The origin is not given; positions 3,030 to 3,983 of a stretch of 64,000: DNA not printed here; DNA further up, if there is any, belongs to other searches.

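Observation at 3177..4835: HMGL-like (LeuA-type) catalytic domain fused to a YrdC/Sua5 domain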

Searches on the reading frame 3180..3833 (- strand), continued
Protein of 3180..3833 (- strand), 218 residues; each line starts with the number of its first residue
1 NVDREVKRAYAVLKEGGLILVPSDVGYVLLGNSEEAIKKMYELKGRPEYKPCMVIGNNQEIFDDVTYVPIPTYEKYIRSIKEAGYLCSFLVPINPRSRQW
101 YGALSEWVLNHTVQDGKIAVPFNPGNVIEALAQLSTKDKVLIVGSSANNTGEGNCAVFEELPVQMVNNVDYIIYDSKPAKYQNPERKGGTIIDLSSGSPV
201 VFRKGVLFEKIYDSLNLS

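Call 77: list_cluster_members(proteins=[P0125, P0123, P0140, P0142, P0129, P0133, P0150, P0130, P0132, P0147])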
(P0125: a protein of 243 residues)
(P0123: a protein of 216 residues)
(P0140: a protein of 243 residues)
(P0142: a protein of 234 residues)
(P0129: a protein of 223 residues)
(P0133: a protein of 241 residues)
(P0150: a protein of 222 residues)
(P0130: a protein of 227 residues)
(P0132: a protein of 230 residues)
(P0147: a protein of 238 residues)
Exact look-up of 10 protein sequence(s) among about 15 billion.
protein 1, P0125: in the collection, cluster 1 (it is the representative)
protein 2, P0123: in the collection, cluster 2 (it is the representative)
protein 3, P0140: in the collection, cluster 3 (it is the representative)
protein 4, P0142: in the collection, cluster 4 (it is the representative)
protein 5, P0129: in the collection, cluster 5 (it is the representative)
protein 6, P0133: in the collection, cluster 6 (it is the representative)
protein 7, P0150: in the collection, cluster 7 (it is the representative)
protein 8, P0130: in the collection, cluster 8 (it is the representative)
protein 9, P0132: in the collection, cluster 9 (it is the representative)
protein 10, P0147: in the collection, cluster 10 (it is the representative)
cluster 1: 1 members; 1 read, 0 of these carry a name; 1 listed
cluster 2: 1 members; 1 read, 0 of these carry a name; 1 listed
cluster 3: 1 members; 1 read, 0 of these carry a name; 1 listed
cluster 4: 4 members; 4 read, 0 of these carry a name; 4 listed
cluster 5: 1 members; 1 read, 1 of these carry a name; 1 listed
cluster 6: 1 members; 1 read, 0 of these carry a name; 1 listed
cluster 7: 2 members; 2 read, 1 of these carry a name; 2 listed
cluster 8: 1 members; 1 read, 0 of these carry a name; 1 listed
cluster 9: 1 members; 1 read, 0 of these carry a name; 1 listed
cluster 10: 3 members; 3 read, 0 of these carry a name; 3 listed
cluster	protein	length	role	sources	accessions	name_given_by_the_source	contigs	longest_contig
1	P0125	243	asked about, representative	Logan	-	-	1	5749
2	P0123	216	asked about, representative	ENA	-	-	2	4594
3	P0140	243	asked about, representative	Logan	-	-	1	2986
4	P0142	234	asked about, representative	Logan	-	-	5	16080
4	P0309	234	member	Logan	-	-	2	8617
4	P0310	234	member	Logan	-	-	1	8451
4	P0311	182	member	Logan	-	-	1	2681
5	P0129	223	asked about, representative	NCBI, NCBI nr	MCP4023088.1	MAG: Sua5/YciO/YrdC/YwlC family protein [Desulfobacteraceae bacterium] | Sua5/YciO/YrdC/YwlC family protein [Desulfobacteraceae bacterium]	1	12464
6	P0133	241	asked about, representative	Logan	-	-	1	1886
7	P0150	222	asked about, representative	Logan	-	-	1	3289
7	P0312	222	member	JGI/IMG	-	tRNA A37 threonylcarbamoyladenosine synthetase subunit TsaC/SUA5/YrdC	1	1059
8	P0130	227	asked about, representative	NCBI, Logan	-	-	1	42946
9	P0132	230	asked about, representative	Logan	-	-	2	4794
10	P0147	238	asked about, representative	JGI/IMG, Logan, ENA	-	-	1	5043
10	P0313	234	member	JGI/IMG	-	-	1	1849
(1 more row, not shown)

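Call 78: find_encoding_contigs(protein=P0142, flank=8000, max_places=5)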
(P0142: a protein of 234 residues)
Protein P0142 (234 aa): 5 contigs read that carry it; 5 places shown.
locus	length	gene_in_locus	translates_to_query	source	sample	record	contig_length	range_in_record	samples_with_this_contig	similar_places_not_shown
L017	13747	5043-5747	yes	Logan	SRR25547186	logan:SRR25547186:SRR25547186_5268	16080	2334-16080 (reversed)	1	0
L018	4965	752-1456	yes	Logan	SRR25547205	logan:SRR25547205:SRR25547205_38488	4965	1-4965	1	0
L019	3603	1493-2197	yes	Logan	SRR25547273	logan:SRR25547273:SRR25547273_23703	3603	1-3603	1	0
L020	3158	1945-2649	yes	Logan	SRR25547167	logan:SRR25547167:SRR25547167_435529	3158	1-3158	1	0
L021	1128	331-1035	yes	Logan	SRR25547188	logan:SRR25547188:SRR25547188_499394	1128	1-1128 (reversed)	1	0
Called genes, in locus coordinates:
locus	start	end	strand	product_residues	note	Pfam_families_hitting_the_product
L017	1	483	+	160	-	?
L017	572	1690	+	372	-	PF02445:NadA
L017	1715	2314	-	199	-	PF00765:Autoind_synth, PF13444:Acetyltransf_5 (weak)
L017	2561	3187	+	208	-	PF00765:Autoind_synth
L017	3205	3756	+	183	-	PF01161:PBP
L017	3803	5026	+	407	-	PF00682:HMGL-like, PF22617:HCS_D2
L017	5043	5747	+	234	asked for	PF01300:Sua5_yciO_yrdC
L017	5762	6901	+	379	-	PF04909:Amidohydro_2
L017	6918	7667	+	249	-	PF03070:TENA_THI-4 (weak), PF14518:Haem_oxygenas_2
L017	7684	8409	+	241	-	PF01300:Sua5_yciO_yrdC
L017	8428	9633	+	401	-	PF07690:MFS_1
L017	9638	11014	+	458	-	PF00330:Aconitase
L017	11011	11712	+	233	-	-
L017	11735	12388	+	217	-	PF00694:Aconitase_C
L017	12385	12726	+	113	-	-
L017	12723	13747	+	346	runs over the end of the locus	PF13531:SBP_bac_11, PF01547:SBP_bac_1, PF13416:SBP_bac_8, PF13343:SBP_bac_6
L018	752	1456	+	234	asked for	PF01300:Sua5_yciO_yrdC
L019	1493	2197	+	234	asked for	PF01300:Sua5_yciO_yrdC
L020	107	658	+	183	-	PF01161:PBP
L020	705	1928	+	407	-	PF00682:HMGL-like, PF22617:HCS_D2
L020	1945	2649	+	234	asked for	PF01300:Sua5_yciO_yrdC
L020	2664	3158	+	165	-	?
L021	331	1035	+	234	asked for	PF01300:Sua5_yciO_yrdC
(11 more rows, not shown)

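Call 79: find_encoding_contigs(protein=P0125, flank=6000, max_places=3)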
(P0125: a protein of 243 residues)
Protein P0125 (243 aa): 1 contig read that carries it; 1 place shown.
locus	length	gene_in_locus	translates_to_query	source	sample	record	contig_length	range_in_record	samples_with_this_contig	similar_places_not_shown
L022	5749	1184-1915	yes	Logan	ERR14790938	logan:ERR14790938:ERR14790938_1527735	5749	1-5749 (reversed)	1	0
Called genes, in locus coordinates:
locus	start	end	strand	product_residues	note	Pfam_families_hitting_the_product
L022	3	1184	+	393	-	?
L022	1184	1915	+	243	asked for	PF01300:Sua5_yciO_yrdC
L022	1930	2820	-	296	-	PF01300:Sua5_yciO_yrdC (weak)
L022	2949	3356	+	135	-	PF03928:HbpS-like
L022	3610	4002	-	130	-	-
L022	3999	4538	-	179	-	PF13274:SocA_Panacea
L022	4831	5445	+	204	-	PF01965:DJ-1_PfpI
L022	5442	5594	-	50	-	-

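Call 81: search_protein_families(library=pfam, proteins=[L022:3-1181:+, L022:1933-2820:-, L017:11011-11709:+, L017:12385-12723:+, L017:7684-8406:+, L017:3803-5023:+, L014:8717-9370:-, L014:9349-10314:-, L014:11696-13039:+, L014:5947-7839:-], max_evalue=0.01)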
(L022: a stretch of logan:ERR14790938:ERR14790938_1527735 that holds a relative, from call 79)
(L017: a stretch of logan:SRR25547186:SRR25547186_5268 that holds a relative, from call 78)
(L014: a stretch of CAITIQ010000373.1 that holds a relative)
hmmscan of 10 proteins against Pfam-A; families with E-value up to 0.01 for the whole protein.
L022:3-1181:+ (393 aa): 1 family
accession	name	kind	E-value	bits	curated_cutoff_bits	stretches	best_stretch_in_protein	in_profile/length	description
PF00682.25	HMGL-like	-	8.7e-27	94.6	29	1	95-239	102-241/260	HMGL-like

L022:1933-2820:- (296 aa): 1 family
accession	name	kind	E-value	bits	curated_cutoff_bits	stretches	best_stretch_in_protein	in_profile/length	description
PF01300.24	Sua5_yciO_yrdC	-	2e-06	27.9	25.1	1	26-79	4-56/178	Telomere recombination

L017:11011-11709:+ (233 aa): 0 families

L017:12385-12723:+ (113 aa): 2 families
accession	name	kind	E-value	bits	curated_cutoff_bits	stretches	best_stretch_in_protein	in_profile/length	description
PF06999.17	Suc_Fer-like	-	0.0007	20.1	34.9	1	65-100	148-188/191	Sucrase/ferredoxin-like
PF01257.25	2Fe-2S_thioredx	-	0.0008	19.7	24.8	1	19-89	73-143/145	Thioredoxin-like [2Fe-2S] ferredoxin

L017:7684-8406:+ (241 aa): 1 family
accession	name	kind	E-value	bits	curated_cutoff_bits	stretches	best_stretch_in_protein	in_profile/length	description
PF01300.24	Sua5_yciO_yrdC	-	1.2e-38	132.8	25.1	1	20-203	1-178/178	Telomere recombination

L017:3803-5023:+ (407 aa): 2 families
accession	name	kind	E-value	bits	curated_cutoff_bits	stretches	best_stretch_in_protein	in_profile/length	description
PF00682.25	HMGL-like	-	1.3e-73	248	29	1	9-255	2-243/260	HMGL-like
PF22617.1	HCS_D2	-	2.8e-17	63.3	27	1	290-363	1-74/82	Homocitrate synthase post-HMGL domain-like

L014:8717-9370:- (218 aa): 8 families
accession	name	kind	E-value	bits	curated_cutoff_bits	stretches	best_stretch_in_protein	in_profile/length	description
PF13649.12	Methyltransf_25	-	9.9e-18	65.1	27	1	59-148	1-97/97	Methyltransferase domain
PF08241.18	Methyltransf_11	-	1.1e-16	61.6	21.2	1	60-151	1-94/95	Methyltransferase domain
PF13489.12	Methyltransf_23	-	6.6e-13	49.2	27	1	53-190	20-162/164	Methyltransferase domain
PF08242.18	Methyltransf_12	-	7.9e-12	46.2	30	1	60-150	1-98/98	Methyltransferase domain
PF13847.12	Methyltransf_31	-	1.3e-11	44.8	27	1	58-156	6-113/145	Methyltransferase domain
PF03291.22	mRNA_G-N7_MeTrfase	-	9.9e-05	22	26.6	1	42-97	47-104/315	mRNA (guanine-N(7))-methyltransferase domain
PF03848.20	TehB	-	0.00011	22.1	20.4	1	48-146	23-126/193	Tellurite resistance protein TehB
PF05724.17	TPMT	-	0.0027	17.8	26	0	37-93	19-75/218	Thiopurine S-methyltransferase (TPMT)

L014:9349-10314:- (322 aa): 5 families
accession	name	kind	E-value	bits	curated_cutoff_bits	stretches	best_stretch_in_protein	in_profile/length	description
PF12146.15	Hydrolase_4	-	1.6e-45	155.8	27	1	28-298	2-239/239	Serine aminopeptidase, S33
PF00561.26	Abhydrolase_1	-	7.7e-12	45.8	25.8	1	35-193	5-150/245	alpha/beta hydrolase fold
PF12697.13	Abhydrolase_6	-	1.2e-10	42.8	26.3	1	37-302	5-214/217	Alpha/beta hydrolase family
PF06259.18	Abhydrolase_8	-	0.0017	18.5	20.5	1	95-151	90-147/178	Alpha/beta hydrolase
PF10230.15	LIDHydrolase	-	0.0021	18.3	27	1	46-137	18-110/262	Lipid-droplet associated hydrolase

L014:11696-13039:+ (448 aa): 1 family
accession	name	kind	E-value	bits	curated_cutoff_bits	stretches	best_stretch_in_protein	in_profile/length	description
PF00067.27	p450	-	5.7e-99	332.4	22.8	1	6-436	1-459/462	Cytochrome P450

L014:5947-7839:- (631 aa): 10 families
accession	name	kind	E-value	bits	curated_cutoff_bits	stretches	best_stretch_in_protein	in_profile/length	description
PF02518.31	HATPase_c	-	1.3e-22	80.7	26.4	1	368-489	2-109/111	Histidine kinase-, DNA gyrase B-, and HSP90-like ATPase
PF00072.30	Response_reg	-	2.7e-18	66.6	30.2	1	514-625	2-110/111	Response regulator receiver domain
PF08448.16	PAS_4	-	6.7e-15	55.7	23.1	2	19-115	3-100/110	PAS fold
PF00989.32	PAS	-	8.5e-12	45.5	22.6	1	135-241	2-112/113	PAS fold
PF13426.13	PAS_9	-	1.3e-09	38.7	27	1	144-243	1-102/103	PAS domain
PF13188.13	PAS_8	-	4.8e-08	33.1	21.8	1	134-194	1-59/65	PAS domain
PF08447.18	PAS_3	-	9.9e-06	26.2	25.6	0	56-113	29-85/89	PAS fold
PF24820.1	Diguanyl_cycl_sensor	-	0.0023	18.3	28.1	1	145-223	7-82/109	Diguanylate cyclase-like sensor domain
PF00512.31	HisKA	-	0.0066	16.9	26.9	0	262-324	3-64/66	His Kinase A (phospho-acceptor) domain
PF17765.7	MLTR_LBD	-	0.0089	16.5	26.3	0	141-218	11-85/168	MmyB-like transcription regulator ligand binding domain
